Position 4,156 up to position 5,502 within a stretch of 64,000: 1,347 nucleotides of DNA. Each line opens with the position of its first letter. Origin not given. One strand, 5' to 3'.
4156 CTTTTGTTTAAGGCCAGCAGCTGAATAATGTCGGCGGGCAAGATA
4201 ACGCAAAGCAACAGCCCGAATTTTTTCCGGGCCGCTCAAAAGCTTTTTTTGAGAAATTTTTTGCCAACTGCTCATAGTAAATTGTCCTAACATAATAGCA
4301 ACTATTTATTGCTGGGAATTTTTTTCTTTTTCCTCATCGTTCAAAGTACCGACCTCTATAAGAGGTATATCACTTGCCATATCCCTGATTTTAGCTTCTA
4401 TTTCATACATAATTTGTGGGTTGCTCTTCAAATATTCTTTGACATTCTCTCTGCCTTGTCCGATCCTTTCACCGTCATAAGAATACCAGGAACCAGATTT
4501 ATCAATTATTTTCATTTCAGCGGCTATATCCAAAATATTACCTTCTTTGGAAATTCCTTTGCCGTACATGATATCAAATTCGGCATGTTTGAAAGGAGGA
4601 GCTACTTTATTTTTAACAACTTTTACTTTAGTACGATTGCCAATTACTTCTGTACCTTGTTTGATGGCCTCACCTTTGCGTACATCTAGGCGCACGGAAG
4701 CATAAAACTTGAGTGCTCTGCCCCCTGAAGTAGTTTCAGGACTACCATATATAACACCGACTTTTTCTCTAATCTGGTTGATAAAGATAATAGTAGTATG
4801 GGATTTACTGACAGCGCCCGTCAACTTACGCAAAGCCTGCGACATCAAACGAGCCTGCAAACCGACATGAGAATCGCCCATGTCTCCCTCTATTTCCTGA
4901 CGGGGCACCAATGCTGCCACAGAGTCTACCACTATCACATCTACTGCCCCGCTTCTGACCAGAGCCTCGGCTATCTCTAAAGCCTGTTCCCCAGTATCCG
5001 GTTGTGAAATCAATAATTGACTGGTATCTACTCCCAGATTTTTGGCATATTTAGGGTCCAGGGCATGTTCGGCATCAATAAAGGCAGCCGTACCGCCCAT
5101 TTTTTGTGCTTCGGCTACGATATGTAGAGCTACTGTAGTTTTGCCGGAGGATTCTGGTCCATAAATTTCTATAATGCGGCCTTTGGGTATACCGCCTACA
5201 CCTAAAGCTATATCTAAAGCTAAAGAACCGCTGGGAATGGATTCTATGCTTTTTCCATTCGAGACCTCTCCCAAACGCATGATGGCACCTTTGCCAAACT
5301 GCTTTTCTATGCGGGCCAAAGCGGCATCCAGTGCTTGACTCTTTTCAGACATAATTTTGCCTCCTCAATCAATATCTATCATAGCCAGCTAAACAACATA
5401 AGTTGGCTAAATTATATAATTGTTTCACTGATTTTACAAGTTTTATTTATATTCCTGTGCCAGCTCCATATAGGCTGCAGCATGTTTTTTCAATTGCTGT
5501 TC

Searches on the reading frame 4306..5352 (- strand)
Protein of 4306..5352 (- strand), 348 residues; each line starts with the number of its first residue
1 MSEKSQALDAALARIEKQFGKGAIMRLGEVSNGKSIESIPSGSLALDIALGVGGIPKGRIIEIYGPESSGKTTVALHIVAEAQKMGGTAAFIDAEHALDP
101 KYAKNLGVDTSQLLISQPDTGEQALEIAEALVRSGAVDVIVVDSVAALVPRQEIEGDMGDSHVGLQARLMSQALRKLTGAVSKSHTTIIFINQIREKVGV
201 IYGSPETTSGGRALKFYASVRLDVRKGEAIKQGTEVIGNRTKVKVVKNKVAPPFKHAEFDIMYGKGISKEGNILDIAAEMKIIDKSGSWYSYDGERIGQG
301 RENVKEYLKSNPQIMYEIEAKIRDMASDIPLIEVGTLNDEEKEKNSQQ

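Call 35: find_related_loci(query=window:4306-5352:-, collection=genome_contigs, flank=100)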
Query window:4306-5352:- (348 aa) in genome_contigs; peptide patterns used: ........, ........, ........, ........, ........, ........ (x = any residue, [..] = any of these).
600 stretches matched a pattern (row limit reached: there are more); 593 encode a relative of the query (tblastn E <= 1e-3); the best 80 are kept; 80 distinct loci.
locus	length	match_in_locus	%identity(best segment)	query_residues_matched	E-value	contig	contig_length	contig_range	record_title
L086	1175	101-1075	75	1-325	2e-178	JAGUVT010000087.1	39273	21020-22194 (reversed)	MAG: Deltaproteobacteria bacterium isolate DeMMO5_3 c_000000006109, whole genome shotgun sequence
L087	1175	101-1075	74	3-327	1e-176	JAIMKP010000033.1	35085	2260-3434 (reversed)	MAG: Desulfosporosinus sp. isolate GA_180221_E-2-1-MAG-50_16 NODE_270_length_35171_cov_10.593946, whole genome shotgun s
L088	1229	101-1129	71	2-345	3e-174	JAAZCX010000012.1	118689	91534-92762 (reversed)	MAG: Clostridiaceae bacterium isolate AS07pgkLD_81 19820_AS07, whole genome shotgun sequence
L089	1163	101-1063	75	2-323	1e-173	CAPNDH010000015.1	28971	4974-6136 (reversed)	MAG TPA_asm: uncultured Clostridia bacterium isolate MGBC165436 genome assembly, contig: MGBC165436.15, whole genome sho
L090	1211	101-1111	73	1-334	7e-174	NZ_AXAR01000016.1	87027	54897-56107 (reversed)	Alicyclobacillus pomorum DSM 14955 YWKDRAFT_scaffold_15.16_C, whole genome shotgun sequence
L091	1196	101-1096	72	1-334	2e-171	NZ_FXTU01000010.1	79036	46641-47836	Laceyella tengchongensis strain DSM 45262 Ga0170389_110, whole genome shotgun sequence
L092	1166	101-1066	73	3-324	2e-171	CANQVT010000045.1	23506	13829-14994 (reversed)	MAG: uncultured Lachnospiraceae bacterium isolate Lapin-014__bin33 genome assembly, contig: Lapin-014__NODE_1722_length_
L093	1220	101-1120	71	3-343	8e-171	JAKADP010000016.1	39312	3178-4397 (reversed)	MAG: Bacillota bacterium isolate WH5.bin24 NODE_409_length_39312_cov_4.261273, whole genome shotgun sequence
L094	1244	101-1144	67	3-346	2e-170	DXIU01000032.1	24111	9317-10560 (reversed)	MAG TPA_asm: Candidatus Mediterraneibacter norwichensis isolate CHK180-4461 CHK180__C39531_L24111_SAMEA5754824, whole ge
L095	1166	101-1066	74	1-323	1e-170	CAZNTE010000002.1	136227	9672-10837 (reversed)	MAG TPA_asm: uncultured Tissierellaceae bacterium isolate binchicken_co173_922 genome assembly, contig: NODE_303_length_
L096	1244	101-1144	69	2-345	1e-170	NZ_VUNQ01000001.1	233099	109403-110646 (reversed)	Tissierella pigra strain WCA3-693-APC-4 seq1, whole genome shotgun sequence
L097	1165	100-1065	73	2-323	1e-175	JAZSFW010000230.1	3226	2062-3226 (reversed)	MAG: Acetatifactor sp. isolate T1900044580_TS20190046.MAGScoT_cleanbin_000020 SGB_557_k141_1592481, whole genome shotgun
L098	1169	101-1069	78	1-323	1e-170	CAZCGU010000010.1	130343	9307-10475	MAG TPA_asm: uncultured Pelotomaculum sp. isolate SRP241326_co3_1 genome assembly, contig: NODE_228_length_130343_cov_10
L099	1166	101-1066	73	3-324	6e-171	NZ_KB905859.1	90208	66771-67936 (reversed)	Propionispira raffinosivorans DSM 20765 F606DRAFT_scaffold00021.21, whole genome shotgun sequence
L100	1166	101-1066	72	2-324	1e-170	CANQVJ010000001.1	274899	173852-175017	MAG: uncultured Clostridia bacterium isolate Lapin-032__bin90 genome assembly, contig: Lapin-032__NODE_15_length_274899_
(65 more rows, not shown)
